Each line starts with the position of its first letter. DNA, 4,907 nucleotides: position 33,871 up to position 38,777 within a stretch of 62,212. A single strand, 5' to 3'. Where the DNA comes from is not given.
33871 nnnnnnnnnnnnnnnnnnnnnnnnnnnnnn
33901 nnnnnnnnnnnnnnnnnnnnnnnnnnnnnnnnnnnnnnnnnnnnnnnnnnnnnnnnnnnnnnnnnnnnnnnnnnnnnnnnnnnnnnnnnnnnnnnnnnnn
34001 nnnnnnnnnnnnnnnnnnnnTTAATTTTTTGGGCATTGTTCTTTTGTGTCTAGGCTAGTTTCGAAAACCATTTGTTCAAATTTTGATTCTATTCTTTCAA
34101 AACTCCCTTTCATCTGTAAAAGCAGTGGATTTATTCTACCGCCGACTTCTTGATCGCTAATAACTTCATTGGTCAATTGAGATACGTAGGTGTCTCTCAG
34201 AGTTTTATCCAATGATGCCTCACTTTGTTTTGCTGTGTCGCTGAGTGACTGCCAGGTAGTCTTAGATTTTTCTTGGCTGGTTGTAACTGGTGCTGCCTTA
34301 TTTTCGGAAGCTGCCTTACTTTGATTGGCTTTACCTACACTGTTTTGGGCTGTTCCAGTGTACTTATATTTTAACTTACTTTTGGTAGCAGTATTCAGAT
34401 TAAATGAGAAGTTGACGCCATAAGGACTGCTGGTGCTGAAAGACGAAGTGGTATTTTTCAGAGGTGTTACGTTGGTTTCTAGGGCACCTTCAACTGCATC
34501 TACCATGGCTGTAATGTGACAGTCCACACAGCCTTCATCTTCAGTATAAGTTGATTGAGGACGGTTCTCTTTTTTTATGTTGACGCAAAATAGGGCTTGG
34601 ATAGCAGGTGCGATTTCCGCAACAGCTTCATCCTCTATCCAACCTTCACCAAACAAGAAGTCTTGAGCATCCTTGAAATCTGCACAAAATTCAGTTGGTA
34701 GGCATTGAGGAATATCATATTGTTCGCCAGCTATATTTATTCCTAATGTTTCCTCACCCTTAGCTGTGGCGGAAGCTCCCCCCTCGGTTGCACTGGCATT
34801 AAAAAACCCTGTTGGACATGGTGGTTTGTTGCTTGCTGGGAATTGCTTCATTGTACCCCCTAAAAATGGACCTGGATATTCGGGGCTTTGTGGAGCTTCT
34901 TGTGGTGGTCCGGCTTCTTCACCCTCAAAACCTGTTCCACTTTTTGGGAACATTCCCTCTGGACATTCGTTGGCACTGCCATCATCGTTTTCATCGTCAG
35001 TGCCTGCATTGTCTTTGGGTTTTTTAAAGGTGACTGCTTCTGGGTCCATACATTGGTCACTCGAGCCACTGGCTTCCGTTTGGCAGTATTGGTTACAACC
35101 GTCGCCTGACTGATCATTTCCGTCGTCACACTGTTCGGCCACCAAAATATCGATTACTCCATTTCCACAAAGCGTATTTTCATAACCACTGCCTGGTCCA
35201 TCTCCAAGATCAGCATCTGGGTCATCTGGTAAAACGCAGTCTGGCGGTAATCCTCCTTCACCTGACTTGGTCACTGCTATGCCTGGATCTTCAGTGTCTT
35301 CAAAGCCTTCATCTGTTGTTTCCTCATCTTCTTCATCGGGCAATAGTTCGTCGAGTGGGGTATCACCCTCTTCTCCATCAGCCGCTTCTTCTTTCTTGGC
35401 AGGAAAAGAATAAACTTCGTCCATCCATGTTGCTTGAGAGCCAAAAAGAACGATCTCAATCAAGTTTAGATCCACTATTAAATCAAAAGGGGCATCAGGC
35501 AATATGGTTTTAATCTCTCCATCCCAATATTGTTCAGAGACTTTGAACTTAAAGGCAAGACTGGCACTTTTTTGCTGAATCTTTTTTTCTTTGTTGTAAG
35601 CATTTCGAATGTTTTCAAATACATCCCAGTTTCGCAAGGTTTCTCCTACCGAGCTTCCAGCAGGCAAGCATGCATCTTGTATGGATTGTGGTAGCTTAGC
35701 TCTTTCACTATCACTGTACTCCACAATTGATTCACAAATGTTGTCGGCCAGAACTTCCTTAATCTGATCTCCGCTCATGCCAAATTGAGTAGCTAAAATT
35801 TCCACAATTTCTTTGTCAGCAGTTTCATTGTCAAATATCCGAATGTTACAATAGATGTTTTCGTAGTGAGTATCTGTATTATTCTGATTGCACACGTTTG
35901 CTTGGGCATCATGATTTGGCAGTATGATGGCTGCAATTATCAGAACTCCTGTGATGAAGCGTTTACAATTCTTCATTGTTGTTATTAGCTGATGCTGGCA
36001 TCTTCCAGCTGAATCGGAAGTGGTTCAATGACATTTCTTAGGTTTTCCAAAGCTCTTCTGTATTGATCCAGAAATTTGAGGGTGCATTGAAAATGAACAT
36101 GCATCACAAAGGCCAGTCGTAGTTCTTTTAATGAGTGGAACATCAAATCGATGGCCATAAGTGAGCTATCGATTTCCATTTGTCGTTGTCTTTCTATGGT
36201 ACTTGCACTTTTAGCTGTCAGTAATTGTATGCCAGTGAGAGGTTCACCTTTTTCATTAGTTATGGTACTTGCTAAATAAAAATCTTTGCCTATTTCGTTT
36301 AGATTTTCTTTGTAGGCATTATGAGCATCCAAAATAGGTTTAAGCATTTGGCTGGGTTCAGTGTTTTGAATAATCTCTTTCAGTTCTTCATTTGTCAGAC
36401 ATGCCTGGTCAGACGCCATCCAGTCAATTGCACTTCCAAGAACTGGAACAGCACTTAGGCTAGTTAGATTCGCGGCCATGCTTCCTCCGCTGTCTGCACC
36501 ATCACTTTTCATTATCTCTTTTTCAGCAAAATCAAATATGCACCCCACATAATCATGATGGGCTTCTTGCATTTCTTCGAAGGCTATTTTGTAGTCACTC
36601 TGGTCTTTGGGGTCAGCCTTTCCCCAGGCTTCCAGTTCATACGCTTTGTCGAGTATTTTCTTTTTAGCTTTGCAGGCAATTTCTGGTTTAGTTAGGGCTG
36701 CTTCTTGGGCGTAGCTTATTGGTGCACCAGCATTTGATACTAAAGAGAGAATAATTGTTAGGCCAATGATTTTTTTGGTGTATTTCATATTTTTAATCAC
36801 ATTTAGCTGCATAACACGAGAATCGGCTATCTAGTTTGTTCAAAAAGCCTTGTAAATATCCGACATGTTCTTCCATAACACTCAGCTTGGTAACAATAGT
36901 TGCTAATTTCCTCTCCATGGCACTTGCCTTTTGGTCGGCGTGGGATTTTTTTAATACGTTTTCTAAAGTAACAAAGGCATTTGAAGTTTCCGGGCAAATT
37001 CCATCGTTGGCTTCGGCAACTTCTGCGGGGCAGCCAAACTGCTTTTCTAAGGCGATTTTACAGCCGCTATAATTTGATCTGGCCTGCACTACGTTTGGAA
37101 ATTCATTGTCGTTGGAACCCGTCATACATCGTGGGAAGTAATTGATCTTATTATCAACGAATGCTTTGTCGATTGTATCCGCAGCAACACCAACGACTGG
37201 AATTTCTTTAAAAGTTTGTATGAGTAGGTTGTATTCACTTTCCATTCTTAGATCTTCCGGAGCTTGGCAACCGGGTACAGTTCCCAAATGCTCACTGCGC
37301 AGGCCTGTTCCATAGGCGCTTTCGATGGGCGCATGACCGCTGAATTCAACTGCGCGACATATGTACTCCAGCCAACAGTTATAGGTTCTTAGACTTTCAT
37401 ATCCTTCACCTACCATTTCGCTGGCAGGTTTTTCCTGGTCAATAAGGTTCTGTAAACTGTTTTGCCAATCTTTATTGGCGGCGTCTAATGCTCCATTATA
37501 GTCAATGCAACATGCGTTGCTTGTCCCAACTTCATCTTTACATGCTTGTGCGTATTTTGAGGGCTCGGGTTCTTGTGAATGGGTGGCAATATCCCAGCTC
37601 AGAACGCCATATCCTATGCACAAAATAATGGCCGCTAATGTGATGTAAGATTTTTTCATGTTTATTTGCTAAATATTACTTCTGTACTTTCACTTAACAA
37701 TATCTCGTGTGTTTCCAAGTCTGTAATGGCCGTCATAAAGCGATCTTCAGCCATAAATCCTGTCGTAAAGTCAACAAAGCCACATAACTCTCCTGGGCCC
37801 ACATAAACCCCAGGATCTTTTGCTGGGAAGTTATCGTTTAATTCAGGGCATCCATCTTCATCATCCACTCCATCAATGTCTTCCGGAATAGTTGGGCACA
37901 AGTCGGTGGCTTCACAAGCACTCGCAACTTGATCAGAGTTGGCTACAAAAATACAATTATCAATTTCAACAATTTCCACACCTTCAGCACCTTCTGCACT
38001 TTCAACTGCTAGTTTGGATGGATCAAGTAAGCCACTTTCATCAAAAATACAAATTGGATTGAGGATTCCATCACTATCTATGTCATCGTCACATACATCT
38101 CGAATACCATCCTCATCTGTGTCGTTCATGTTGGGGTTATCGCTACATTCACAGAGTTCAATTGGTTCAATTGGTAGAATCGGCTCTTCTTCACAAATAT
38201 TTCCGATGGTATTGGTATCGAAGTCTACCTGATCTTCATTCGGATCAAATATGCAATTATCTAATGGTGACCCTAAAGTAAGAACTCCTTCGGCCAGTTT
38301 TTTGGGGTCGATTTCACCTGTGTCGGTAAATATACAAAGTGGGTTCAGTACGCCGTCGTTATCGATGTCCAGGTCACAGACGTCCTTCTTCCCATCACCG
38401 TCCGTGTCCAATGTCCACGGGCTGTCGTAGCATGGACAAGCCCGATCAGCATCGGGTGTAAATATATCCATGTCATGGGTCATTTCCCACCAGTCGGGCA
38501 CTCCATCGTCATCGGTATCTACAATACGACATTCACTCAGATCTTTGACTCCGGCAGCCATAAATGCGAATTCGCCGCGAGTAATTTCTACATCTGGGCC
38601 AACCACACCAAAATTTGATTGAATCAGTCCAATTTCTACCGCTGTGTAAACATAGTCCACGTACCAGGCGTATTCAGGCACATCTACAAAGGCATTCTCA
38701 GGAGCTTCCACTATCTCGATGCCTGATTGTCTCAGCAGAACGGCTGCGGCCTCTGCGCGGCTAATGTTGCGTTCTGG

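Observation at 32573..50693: Five-gene secreted operon led by a 4,320-aa SLH-anchored mosaic protein: candidate undescribed envelope attachment apparatus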

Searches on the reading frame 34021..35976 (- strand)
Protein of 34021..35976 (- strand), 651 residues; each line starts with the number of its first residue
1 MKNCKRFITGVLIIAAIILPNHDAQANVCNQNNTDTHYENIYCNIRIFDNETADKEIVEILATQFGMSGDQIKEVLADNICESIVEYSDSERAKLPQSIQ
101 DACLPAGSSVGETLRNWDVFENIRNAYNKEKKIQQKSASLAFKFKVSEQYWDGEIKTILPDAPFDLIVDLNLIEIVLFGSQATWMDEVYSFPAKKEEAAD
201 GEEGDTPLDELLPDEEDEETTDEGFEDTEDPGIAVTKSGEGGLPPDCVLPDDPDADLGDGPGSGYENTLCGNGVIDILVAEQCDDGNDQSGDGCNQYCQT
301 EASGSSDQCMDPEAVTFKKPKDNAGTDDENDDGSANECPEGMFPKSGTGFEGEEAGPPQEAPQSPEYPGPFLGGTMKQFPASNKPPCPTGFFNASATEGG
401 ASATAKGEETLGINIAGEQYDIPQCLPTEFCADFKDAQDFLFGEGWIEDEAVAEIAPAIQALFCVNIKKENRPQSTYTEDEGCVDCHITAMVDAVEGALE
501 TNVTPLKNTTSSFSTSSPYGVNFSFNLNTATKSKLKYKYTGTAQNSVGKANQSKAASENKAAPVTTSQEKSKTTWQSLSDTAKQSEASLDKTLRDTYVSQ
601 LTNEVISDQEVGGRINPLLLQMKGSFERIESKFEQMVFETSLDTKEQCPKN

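Call 6: search_protein_families(library=pfam, proteins=[window:34021-35976:-], max_evalue=0.1)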
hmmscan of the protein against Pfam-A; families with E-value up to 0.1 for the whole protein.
window:34021-35976:- (651 aa): 1 family
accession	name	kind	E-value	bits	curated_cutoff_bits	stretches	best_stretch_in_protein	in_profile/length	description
PF13948.11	DUF4215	-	1.6e-05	25.5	27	1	268-299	19-47/47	Domain of unknown function (DUF4215)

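Call 12: search_protein_families(library=ncbifam, proteins=[window:34021-35976:-], max_evalue=0.1)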
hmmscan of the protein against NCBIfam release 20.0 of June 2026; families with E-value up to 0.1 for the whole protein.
window:34021-35976:- (651 aa): 1 family
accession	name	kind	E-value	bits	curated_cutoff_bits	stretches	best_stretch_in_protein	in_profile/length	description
TIGR02232.1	myxo_disulf_rpt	repeat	2e-09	37.1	20.8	1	268-302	2-34/38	cysteine-rich acidic repeat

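Call 85: search_protein_families(library=phrogs, proteins=[window:34021-35976:-], max_evalue=0.01)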
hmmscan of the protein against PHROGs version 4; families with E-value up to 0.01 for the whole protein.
window:34021-35976:- (651 aa): 0 families

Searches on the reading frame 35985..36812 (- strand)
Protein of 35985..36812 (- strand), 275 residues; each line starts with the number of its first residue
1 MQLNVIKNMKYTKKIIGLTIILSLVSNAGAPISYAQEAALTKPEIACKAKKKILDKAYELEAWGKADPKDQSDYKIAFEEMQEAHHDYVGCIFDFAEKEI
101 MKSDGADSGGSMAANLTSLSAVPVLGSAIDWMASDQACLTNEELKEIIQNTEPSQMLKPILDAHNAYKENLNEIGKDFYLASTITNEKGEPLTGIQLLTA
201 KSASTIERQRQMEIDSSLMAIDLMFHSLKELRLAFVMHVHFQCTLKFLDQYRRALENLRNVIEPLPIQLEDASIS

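Call 6: search_protein_families(library=pfam, proteins=[window:35985-36812:-], max_evalue=0.1)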
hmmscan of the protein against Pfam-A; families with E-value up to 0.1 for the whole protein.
window:35985-36812:- (275 aa): 1 family
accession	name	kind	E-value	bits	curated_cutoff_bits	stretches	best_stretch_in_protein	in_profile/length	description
PF20629.2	GD_AH_C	-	0.012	15.4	26.8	1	116-215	16-118/242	D-galactarate/Altronate dehydratase, C-terminal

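Call 12: search_protein_families(library=ncbifam, proteins=[window:35985-36812:-], max_evalue=0.1)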
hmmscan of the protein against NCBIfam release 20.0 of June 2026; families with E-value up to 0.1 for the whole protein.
window:35985-36812:- (275 aa): 0 families

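Call 85: search_protein_families(library=phrogs, proteins=[window:35985-36812:-], max_evalue=0.01)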
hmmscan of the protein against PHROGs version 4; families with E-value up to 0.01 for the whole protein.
window:35985-36812:- (275 aa): 0 families

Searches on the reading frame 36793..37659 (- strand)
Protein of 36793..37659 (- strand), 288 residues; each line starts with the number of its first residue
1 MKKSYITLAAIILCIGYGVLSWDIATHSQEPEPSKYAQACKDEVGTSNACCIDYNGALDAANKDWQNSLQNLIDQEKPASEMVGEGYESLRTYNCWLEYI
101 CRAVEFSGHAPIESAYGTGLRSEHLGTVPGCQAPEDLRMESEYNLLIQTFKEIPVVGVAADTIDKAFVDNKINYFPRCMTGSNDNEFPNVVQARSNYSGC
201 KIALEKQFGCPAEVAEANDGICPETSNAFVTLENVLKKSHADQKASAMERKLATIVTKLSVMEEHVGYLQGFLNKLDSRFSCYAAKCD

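Call 6: search_protein_families(library=pfam, proteins=[window:36793-37659:-], max_evalue=0.1)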
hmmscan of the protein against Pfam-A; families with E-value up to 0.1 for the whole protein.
window:36793-37659:- (288 aa): 0 families

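Call 11: find_encoding_contigs(protein=window:36793-37659:-, flank=10000, max_places=6)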
Protein window:36793-37659:- (288 aa): 1 contig read that carries it; 1 place shown.
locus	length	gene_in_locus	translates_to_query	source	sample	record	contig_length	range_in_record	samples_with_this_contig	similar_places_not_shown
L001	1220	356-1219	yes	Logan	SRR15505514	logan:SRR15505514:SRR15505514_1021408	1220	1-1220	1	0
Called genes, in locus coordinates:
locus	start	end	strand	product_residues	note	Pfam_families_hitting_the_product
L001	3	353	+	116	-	?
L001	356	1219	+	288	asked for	?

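Call 12: search_protein_families(library=ncbifam, proteins=[window:36793-37659:-], max_evalue=0.1)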
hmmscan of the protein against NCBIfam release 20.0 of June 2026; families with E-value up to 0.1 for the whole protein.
window:36793-37659:- (288 aa): 0 families

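Call 58: search_solved_structures(query=A3, max_evalue=1)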
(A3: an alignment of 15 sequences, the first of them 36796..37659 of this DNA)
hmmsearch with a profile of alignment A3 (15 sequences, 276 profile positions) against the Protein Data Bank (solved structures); distinct sequences matched with E-value up to 1: 12.
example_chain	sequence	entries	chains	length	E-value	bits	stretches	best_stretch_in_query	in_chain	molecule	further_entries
7tbi_X1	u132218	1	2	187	0.036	16.5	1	141-263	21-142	Nsp1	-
8qox_B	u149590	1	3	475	0.1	15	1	216-272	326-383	Conserved membrane protein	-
2zqm_A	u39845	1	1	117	0.13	14.6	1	191-267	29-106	Prefoldin beta subunit 1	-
5app_A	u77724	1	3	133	0.29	13.6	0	185-261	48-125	General control protein GCN4,GENERAL CONTROL PROTEIN GCN4, OUTER MEMBRANE PROTEIN 100,Gene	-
6egl_A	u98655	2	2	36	0.31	13.4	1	230-257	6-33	Apo-(GRAND CoilSerL12(DLE)L16C)3 | Apo-(GRAND CoilSerL16CL19(DLE))3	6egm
6egn_A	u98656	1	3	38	0.34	13.3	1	230-257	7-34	Hg(II)(GRAND CoilSerL16CL19(DLE))3-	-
2xg7_A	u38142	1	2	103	0.4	13.1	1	192-263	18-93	BONE MARROW STROMAL ANTIGEN 2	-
6mcd_A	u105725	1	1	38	0.43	13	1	226-251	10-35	Pb(II)(GRAND Coil Ser L12CL16A)-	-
5kb2_A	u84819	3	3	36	0.45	12.9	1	225-252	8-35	Zn(II)(H2O)(GRAND Coil Ser-L12AL16C)3- | Hg(II)(GRAND CoilSerL12AL16C)3- | Pb(II)(GRAND CoilSerL12AL16C)3-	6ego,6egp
7n85_A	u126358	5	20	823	0.66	12.4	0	141-263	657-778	Nucleoporin NSP1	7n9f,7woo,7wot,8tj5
2gus_A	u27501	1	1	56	0.7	12.3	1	234-274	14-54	Major outer membrane lipoprotein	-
7c53_A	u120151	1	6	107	0.95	11.9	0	182-268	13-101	Spike protein S2',pan-CoVs inhibitor EK1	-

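Call 85: search_protein_families(library=phrogs, proteins=[window:36793-37659:-], max_evalue=0.01)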
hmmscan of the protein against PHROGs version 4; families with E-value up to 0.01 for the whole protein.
window:36793-37659:- (288 aa): 0 families

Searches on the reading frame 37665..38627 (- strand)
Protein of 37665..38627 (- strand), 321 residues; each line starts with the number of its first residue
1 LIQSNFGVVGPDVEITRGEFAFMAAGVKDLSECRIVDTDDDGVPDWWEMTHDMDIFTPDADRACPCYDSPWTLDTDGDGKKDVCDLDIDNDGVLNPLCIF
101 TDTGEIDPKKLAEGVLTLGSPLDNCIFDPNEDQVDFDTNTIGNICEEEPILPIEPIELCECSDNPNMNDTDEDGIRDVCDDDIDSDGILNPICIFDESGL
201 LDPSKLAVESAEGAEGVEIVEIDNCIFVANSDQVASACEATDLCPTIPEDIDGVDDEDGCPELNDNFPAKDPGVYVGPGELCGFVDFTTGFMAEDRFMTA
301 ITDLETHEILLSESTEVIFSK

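Call 45: search_protein_families(library=pfam, proteins=[window:37665-38627:-], max_evalue=1)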
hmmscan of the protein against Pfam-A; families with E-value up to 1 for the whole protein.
window:37665-38627:- (321 aa): 1 family
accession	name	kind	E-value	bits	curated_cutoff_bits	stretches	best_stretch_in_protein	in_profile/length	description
PF02412.23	TSP_3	-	7.2e-08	32.4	25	2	74-95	2-23/36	Thrombospondin type 3 repeat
